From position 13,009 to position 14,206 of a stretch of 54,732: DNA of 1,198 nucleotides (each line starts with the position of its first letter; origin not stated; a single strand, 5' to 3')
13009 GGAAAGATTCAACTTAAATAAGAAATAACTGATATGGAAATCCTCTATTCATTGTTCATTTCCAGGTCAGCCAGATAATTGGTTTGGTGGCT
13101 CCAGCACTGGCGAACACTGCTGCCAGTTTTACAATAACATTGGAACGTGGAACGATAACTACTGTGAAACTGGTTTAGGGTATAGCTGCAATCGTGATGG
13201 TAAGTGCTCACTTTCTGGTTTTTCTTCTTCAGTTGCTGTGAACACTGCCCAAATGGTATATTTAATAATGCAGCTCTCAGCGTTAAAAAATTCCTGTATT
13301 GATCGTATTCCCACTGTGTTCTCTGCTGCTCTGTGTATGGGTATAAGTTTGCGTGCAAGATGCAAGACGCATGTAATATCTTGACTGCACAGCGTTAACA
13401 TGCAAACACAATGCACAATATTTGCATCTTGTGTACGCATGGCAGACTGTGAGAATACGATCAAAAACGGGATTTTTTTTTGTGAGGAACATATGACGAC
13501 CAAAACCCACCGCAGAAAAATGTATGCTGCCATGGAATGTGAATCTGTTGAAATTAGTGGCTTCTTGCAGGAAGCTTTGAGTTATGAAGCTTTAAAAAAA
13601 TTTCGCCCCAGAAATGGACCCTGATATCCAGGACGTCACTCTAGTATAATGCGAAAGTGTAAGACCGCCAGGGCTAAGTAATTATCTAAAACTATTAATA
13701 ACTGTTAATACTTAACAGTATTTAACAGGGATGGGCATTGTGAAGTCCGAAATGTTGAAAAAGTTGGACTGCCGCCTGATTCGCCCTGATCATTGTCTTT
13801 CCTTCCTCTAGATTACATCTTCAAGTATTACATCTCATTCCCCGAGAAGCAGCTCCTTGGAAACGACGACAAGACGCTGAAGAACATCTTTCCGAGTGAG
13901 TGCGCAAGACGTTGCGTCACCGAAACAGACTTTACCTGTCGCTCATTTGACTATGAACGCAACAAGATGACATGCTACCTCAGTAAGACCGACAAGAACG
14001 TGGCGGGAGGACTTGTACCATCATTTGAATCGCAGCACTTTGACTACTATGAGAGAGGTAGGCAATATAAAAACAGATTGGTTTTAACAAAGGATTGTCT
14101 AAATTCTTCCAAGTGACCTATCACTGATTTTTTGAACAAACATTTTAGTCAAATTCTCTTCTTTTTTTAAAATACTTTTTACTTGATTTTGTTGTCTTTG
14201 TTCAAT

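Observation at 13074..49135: Mosaic of predicted sugar specificities along the CTLD array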

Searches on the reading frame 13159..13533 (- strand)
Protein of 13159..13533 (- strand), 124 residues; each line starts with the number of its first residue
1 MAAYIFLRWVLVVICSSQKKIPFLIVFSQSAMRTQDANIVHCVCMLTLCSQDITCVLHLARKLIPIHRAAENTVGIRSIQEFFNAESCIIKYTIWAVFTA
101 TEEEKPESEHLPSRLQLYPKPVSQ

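Call 55: search_protein_families(library=pfam, proteins=[window:13159-13533:-], max_evalue=0.01)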
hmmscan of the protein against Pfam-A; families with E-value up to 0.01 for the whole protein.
window:13159-13533:- (124 aa): 0 families

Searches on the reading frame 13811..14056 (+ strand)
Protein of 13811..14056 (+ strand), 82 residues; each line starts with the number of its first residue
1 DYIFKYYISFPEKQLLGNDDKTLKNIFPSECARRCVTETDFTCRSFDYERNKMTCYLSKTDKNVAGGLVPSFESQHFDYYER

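Call 16: search_protein_families(library=pfam, proteins=[window:13811-14056:+], max_evalue=0.01)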
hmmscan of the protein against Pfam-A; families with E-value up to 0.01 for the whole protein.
seq(82 aa): 1 family
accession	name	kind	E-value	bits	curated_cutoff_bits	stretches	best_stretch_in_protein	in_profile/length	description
PF00024.32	PAN_1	-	2.7e-13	50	21.4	1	7-82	3-74/76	PAN domain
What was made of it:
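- On PAN/apple domain (PF00024): 50 bits against a cut-off of 21.4, on exon 13812-14057 (call 16).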
